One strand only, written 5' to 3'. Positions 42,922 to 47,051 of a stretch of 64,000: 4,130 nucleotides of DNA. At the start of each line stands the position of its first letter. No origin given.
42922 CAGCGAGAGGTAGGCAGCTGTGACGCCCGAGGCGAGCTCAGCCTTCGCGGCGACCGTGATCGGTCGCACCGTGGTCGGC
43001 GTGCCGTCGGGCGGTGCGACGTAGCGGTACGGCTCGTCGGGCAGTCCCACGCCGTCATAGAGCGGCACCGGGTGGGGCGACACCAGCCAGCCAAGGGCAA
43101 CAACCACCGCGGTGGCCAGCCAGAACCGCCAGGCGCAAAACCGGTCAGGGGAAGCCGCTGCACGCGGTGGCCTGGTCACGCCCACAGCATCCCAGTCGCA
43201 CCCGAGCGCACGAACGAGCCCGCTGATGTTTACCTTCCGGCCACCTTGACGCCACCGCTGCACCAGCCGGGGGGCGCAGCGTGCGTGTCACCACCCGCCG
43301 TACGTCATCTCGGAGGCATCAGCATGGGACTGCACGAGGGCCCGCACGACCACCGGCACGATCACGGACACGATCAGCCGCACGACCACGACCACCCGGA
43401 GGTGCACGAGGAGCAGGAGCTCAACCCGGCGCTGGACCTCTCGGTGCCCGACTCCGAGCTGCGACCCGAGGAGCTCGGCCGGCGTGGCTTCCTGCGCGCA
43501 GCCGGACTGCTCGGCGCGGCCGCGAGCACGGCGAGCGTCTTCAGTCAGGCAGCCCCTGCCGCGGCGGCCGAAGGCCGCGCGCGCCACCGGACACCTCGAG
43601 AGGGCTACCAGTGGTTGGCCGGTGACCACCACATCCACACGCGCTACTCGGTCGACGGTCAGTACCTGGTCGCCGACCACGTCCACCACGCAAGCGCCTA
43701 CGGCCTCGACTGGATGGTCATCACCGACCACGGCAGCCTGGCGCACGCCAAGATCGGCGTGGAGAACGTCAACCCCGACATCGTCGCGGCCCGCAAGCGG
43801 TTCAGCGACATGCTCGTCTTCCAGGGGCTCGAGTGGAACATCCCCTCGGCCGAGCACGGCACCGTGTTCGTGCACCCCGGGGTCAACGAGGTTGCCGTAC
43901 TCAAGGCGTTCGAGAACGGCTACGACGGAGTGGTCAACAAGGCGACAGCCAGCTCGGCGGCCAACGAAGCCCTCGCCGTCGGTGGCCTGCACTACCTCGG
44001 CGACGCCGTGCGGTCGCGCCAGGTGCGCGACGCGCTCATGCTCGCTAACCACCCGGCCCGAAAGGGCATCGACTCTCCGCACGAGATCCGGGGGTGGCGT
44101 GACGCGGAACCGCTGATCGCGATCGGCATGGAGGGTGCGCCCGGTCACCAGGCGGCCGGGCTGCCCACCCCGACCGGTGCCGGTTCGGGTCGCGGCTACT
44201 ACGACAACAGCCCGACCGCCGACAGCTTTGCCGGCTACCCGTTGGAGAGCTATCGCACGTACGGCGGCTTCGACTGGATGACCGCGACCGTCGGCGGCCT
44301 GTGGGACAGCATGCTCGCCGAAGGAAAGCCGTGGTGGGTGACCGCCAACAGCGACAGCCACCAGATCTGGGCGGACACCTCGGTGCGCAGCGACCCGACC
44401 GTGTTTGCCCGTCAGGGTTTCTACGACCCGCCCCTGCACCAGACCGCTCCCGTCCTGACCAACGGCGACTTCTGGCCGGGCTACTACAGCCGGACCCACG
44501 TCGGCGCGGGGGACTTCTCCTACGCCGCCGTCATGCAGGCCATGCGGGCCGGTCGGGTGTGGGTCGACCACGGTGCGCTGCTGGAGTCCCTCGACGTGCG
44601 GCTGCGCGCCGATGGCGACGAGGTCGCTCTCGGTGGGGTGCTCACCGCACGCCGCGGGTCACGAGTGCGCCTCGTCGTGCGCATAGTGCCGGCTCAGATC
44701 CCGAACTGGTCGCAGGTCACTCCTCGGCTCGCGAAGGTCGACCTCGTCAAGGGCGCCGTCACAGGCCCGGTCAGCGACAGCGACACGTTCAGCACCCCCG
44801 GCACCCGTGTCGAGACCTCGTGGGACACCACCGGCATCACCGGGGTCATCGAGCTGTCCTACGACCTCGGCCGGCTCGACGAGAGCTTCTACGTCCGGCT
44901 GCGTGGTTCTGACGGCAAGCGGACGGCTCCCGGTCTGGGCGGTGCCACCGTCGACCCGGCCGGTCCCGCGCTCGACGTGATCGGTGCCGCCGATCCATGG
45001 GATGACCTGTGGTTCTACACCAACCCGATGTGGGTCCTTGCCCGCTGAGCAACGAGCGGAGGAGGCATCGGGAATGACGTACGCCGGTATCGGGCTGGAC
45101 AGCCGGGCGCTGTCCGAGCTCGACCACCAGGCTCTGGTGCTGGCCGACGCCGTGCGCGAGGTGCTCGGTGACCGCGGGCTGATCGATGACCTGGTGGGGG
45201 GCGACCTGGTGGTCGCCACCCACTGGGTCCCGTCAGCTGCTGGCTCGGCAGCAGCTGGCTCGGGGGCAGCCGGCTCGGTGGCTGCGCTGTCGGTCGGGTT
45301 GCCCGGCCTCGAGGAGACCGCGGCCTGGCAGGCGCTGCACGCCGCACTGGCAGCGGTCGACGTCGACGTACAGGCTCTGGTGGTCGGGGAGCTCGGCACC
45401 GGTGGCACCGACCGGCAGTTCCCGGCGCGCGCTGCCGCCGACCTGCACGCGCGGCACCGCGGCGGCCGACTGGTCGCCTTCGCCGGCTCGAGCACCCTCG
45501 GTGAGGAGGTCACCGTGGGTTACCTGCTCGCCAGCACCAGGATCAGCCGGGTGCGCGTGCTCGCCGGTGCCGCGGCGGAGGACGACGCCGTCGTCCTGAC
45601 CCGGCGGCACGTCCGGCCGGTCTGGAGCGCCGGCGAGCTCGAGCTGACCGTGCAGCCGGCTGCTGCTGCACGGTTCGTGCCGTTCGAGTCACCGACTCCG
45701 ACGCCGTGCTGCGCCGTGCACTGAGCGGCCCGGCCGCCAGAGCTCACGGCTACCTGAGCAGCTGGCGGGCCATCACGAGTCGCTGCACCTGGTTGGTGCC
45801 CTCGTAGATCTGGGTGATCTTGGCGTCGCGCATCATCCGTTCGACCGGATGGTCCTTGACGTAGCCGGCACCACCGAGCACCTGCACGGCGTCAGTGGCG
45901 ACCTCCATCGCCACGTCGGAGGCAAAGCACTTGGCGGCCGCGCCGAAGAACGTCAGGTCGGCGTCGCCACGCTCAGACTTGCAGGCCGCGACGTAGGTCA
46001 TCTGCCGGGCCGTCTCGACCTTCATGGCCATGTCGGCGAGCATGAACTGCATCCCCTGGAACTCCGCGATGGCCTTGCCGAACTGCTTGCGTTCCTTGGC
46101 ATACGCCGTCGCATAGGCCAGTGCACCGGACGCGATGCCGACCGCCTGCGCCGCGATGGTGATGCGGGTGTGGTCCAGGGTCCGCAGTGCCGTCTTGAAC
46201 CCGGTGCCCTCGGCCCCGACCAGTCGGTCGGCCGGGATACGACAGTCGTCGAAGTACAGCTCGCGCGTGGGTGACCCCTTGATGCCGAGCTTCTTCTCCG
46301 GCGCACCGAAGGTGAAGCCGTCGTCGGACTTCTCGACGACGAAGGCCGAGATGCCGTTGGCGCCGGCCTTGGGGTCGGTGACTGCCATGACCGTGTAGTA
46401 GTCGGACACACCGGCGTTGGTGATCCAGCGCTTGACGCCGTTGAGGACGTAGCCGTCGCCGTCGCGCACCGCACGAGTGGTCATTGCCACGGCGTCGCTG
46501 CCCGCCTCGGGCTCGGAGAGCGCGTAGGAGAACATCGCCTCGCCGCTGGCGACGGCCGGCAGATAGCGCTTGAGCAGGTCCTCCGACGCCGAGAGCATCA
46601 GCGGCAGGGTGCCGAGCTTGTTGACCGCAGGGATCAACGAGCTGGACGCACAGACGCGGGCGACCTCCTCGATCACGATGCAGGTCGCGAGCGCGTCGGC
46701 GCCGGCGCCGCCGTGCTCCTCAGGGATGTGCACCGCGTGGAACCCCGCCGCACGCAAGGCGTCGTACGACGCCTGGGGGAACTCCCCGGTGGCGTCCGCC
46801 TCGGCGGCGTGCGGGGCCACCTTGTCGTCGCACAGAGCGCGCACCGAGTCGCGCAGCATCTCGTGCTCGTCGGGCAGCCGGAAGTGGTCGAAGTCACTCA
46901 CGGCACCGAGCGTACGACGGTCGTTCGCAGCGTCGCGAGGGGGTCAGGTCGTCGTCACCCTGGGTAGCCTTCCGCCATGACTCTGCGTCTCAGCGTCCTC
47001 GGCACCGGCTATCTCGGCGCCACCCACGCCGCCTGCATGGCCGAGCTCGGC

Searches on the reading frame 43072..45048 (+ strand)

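Call 30: search_protein_families(library=pfam, proteins=[window:43072-45048:+], max_evalue=0.00001)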
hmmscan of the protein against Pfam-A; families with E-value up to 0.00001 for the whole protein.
window:43072-45048:+ (658 aa): 1 family
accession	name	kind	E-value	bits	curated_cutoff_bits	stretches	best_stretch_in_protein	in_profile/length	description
PF02811.25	PHP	-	3.4e-07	31.2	26.4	1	185-288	1-89/164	PHP domain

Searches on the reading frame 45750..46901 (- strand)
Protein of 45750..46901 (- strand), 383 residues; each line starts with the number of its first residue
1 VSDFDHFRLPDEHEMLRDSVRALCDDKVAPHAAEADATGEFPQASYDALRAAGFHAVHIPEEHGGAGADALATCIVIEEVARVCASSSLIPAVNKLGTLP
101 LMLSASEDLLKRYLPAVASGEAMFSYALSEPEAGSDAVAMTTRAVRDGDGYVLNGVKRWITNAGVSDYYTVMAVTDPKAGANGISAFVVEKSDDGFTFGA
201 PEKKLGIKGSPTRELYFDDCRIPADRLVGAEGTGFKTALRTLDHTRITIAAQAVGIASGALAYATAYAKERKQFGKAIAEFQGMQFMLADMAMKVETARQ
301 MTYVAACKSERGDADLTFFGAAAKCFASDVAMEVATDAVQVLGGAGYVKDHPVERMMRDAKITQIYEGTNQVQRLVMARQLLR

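Call 30: search_protein_families(library=pfam, proteins=[window:45750-46901:-], max_evalue=0.00001)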
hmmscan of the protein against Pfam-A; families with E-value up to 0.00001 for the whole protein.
window:45750-46901:- (383 aa): 5 families
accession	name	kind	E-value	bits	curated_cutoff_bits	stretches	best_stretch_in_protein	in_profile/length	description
PF00441.29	Acyl-CoA_dh_1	-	1.5e-46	158.7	22.4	1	232-382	1-150/150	Acyl-CoA dehydrogenase, C-terminal domain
PF02771.21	Acyl-CoA_dh_N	-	1.5e-32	112.8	22.9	1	11-121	2-113/113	Acyl-CoA dehydrogenase, N-terminal domain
PF02770.24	Acyl-CoA_dh_M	-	3.2e-29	101.4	33.3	1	126-220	2-97/97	Acyl-CoA dehydrogenase, middle domain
PF08028.16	Acyl-CoA_dh_2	-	1.8e-24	87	22.7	1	247-370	1-133/134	Acyl-CoA dehydrogenase, C-terminal domain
PF22924.1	ACOX_C_alpha1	-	5.7e-09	36.4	27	1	241-382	3-169/169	Acyl-CoA oxidase, C-alpha1 domain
